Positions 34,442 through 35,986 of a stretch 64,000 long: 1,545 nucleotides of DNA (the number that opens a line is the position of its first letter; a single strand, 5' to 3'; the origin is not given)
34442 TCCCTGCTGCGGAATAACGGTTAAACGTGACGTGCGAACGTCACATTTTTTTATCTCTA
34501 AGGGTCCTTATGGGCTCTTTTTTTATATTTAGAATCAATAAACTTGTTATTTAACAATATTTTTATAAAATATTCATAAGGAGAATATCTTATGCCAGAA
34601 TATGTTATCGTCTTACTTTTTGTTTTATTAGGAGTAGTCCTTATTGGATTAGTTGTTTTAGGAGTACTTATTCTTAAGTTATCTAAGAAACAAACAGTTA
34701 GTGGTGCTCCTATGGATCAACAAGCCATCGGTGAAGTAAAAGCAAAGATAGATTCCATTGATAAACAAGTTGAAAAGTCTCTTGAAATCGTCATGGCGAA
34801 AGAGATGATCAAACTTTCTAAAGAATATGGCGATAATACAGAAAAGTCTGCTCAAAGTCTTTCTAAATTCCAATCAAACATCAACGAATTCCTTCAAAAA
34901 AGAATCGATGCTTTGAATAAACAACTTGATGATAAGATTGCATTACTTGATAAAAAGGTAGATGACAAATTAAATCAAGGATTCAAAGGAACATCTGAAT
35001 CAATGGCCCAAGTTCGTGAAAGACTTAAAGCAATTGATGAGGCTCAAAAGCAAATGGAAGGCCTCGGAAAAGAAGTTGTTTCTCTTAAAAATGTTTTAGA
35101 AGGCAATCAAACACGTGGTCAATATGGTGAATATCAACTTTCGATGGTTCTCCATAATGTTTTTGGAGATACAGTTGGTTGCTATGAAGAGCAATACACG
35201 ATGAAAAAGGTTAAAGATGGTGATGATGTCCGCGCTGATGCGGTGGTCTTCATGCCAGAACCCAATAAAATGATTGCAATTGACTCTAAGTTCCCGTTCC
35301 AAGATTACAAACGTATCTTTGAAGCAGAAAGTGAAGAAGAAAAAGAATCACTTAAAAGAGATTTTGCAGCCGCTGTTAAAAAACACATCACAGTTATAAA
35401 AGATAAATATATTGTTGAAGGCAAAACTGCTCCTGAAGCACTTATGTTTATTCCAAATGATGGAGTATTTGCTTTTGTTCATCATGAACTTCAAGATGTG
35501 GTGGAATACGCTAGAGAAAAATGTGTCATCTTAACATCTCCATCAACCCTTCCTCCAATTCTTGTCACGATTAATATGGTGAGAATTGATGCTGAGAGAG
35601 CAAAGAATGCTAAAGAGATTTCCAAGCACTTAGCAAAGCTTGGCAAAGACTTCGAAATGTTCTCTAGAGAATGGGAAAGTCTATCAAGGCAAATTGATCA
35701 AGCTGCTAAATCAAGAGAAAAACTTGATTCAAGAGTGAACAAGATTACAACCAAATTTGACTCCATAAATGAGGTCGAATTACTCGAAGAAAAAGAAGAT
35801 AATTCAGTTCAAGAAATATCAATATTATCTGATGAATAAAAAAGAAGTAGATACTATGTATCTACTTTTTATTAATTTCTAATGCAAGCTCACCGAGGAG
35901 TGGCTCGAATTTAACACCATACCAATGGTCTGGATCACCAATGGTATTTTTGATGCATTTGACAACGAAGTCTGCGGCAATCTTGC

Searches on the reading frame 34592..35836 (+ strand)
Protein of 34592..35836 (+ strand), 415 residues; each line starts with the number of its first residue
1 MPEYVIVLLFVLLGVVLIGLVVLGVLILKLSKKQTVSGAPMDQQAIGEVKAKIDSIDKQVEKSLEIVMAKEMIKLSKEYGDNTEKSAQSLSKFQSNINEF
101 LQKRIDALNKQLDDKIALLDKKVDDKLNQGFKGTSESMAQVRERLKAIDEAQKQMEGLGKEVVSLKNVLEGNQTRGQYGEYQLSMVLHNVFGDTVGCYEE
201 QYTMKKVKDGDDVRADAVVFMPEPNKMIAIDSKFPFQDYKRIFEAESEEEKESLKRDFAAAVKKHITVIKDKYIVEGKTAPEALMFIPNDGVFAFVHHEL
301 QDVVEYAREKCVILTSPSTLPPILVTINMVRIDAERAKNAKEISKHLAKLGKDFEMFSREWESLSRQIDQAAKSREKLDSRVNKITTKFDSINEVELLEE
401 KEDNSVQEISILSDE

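Call 70: search_protein_families(library=pfam, proteins=[window:34592-35836:+], max_evalue=0.00001)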
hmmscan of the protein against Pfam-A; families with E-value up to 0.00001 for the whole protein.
window:34592-35836:+ (415 aa): 1 family
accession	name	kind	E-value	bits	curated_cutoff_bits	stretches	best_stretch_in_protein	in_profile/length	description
PF02646.22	RmuC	-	1.3e-59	202.1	26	1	104-401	2-290/291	RmuC family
